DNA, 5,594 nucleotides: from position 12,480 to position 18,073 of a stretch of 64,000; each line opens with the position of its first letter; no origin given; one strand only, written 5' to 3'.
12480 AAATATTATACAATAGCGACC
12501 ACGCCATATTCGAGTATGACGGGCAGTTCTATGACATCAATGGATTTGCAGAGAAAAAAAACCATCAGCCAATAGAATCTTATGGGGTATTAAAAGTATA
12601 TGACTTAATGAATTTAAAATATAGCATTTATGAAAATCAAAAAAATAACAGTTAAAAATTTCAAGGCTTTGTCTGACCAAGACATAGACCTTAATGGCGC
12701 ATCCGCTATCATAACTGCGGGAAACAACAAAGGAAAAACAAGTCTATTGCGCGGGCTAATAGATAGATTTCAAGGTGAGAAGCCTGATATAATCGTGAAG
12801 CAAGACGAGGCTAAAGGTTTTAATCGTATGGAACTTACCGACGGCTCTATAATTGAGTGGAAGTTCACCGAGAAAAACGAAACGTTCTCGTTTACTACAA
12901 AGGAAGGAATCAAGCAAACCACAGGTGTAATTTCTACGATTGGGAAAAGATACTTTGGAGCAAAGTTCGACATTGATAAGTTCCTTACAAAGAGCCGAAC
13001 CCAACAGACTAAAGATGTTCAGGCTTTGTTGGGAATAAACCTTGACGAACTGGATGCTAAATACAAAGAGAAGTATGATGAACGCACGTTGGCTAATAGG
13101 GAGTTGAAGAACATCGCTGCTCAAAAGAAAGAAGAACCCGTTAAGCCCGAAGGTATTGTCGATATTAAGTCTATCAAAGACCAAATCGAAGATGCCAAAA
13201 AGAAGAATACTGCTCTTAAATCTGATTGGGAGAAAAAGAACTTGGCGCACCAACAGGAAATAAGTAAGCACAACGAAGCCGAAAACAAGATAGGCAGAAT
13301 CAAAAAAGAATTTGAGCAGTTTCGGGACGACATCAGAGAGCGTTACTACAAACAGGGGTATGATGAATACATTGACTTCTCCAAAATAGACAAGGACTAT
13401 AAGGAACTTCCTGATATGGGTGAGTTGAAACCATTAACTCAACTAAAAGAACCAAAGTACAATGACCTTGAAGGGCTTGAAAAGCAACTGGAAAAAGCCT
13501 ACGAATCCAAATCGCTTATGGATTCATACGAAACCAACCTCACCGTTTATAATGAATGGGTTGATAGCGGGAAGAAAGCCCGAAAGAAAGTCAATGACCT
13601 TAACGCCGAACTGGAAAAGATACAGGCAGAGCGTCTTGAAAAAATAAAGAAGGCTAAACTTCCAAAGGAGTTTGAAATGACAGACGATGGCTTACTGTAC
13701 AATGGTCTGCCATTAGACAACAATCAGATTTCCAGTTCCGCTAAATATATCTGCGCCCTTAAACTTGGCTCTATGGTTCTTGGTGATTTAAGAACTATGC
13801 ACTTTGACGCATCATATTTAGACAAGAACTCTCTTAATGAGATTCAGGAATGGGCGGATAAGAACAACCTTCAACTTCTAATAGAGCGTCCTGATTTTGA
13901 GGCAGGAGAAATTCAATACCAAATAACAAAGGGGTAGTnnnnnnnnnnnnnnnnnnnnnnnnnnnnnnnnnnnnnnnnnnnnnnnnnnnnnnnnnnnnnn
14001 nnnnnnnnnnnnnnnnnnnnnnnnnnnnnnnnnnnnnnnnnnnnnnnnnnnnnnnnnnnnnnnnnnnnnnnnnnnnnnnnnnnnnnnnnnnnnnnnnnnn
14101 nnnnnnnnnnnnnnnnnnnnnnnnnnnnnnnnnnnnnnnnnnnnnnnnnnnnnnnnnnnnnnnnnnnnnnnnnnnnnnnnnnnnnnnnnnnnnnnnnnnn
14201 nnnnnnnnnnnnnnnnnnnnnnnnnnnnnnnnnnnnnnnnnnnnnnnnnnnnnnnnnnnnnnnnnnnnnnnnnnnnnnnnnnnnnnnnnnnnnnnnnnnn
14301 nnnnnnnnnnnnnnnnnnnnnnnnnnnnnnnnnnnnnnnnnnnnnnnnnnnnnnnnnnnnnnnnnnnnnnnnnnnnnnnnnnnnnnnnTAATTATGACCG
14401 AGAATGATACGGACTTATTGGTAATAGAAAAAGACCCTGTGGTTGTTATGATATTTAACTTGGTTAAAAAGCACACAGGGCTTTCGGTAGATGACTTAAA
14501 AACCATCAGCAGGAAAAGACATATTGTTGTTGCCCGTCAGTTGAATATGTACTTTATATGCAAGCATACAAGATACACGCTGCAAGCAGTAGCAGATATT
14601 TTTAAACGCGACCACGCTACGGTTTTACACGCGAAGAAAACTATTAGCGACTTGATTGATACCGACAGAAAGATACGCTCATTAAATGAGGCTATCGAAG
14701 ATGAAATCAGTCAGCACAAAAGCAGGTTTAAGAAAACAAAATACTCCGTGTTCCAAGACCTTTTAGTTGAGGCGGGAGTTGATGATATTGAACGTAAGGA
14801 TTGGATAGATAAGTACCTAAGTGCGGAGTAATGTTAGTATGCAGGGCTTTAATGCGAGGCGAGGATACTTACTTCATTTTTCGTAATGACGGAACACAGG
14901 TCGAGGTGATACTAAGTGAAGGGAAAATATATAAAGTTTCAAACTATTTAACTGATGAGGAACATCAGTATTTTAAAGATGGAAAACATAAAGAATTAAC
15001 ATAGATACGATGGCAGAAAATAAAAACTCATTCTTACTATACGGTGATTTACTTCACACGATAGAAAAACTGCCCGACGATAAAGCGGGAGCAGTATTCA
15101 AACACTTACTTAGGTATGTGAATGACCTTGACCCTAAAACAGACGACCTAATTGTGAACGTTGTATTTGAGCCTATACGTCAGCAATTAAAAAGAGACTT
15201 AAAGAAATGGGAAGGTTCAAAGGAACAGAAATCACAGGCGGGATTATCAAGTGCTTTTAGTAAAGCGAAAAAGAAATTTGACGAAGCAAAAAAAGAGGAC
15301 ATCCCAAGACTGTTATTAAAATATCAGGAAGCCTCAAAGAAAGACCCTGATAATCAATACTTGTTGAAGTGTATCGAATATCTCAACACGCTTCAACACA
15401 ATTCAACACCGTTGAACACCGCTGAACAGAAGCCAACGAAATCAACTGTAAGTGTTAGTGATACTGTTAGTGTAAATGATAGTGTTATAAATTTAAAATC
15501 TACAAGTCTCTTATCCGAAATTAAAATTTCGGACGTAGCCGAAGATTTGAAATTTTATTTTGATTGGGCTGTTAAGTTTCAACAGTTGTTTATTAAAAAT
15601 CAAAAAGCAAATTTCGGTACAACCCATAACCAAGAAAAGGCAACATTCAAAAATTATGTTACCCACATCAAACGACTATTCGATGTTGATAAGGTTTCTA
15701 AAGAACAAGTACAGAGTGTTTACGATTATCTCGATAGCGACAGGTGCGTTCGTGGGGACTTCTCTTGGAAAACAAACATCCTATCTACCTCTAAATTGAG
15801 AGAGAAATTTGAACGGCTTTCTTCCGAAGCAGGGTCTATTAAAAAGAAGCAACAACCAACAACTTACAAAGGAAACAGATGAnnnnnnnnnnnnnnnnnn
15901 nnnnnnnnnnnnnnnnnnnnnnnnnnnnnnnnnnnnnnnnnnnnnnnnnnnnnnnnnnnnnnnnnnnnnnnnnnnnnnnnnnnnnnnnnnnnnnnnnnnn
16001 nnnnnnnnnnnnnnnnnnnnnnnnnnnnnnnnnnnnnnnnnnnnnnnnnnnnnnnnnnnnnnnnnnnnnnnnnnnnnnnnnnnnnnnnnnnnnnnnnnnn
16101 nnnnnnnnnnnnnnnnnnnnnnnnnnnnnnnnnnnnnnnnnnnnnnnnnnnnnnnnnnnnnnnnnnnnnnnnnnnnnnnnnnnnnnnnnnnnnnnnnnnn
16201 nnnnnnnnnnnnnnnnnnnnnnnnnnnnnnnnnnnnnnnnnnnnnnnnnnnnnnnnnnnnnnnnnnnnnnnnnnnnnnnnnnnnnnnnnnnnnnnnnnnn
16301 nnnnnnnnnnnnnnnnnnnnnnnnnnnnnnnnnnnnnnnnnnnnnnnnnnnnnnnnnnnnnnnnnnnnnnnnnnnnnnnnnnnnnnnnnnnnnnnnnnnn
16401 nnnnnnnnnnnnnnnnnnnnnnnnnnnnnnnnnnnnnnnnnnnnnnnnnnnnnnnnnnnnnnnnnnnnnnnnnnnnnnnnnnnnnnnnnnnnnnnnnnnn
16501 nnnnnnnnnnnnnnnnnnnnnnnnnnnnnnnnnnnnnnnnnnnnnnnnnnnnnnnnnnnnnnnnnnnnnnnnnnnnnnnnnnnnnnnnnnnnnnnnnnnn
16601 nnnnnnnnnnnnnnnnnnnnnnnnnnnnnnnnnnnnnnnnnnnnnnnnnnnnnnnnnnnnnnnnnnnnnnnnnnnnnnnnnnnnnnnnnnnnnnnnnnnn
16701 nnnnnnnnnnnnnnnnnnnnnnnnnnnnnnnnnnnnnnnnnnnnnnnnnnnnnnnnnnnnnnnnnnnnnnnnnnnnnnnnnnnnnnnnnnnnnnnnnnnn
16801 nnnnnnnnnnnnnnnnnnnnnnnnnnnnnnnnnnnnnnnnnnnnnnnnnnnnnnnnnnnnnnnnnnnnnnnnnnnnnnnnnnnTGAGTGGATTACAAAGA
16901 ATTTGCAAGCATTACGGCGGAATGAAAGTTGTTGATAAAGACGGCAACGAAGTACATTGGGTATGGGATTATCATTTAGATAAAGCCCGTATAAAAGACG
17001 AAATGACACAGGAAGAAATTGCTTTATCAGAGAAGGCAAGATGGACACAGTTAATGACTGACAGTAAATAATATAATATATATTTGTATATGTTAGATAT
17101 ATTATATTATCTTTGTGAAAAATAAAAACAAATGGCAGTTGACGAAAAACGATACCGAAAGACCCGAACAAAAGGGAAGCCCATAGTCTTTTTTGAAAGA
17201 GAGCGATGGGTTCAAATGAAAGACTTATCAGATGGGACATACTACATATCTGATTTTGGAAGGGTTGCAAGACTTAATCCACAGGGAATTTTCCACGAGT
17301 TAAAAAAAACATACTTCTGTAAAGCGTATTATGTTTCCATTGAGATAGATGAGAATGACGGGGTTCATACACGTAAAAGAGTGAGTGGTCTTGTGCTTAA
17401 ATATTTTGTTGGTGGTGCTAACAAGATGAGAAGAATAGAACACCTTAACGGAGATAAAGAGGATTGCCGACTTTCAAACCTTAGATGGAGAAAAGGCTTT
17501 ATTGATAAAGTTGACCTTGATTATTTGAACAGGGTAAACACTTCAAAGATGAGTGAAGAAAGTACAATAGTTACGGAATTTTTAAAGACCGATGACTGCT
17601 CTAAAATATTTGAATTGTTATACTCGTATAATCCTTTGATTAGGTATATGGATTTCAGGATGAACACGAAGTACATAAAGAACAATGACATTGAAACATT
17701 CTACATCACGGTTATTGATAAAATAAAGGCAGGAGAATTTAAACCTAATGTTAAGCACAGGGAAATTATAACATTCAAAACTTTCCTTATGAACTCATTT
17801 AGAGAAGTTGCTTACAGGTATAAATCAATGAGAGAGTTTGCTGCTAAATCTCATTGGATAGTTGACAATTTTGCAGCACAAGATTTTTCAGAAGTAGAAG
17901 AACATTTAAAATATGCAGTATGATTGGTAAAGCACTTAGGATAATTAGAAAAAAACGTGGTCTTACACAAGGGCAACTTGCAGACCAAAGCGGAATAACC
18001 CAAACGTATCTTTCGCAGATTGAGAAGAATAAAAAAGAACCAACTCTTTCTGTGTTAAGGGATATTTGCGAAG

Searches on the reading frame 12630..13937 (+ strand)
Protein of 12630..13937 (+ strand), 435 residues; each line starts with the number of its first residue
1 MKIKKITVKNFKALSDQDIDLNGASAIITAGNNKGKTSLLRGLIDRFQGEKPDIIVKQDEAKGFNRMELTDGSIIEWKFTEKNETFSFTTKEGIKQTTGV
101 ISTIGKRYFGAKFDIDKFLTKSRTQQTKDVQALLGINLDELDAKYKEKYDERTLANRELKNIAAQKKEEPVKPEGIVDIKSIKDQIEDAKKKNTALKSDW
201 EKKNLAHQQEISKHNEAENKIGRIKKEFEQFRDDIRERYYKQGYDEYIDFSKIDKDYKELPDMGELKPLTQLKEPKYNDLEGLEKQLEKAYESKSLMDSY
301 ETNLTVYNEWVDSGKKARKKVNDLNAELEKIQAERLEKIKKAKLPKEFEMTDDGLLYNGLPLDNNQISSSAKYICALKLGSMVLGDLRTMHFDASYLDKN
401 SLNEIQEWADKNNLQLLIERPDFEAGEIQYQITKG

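Call 5: search_protein_families(library=phrogs, proteins=[window:12630-13937:+])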
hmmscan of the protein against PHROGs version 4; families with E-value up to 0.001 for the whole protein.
window:12630-13937:+ (435 aa): 5 families
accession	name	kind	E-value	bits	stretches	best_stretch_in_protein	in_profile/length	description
phrog_1499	-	unknown function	1.5e-36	127.6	1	1-420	3-407/427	-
phrog_77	-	DNA, RNA and nucleotide metabolism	2.4e-05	24.1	1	1-58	296-354/967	SbcC-like subunit of palindrome specific endonuclease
phrog_9802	-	unknown function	2.6e-05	24.5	1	1-51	3-52/438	-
phrog_25363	-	unknown function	0.00014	23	1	1-44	5-48/77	-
phrog_7507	-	unknown function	0.00026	21.4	1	1-332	2-340/483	-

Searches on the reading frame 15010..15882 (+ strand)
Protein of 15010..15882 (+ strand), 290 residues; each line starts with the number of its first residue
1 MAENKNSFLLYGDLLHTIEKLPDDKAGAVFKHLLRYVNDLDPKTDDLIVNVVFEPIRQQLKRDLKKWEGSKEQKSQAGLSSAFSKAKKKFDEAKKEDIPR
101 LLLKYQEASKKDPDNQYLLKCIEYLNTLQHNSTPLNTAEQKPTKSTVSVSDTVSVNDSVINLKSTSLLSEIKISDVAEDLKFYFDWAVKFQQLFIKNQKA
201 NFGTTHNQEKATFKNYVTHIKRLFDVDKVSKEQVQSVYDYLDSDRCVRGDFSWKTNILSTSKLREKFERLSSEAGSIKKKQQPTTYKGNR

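Call 8: search_protein_families(library=pfam, proteins=[window:15010-15882:+], max_evalue=0.01)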
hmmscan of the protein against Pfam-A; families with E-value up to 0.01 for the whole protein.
window:15010-15882:+ (290 aa): 1 family
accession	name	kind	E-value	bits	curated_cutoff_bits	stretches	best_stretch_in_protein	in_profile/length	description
PF19808.4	DUF6291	-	8.8e-21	74.3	27.2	1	7-80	1-74/79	Family of unknown function (DUF6291)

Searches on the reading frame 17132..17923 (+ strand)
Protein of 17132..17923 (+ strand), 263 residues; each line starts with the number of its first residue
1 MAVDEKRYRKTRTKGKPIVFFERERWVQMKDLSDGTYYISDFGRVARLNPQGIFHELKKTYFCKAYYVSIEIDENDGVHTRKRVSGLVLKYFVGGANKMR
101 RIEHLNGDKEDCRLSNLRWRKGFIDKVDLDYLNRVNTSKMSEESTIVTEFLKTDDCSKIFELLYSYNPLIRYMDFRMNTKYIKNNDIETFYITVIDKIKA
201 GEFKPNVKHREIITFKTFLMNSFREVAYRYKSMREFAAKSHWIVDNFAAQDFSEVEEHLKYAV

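Call 8: search_protein_families(library=pfam, proteins=[window:17132-17923:+], max_evalue=0.01)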
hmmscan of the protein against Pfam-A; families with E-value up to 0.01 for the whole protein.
window:17132-17923:+ (263 aa): 1 family
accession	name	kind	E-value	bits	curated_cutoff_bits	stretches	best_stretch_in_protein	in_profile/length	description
PF13392.12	HNH_3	-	6.2e-05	23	24.8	1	101-120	20-39/46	HNH endonuclease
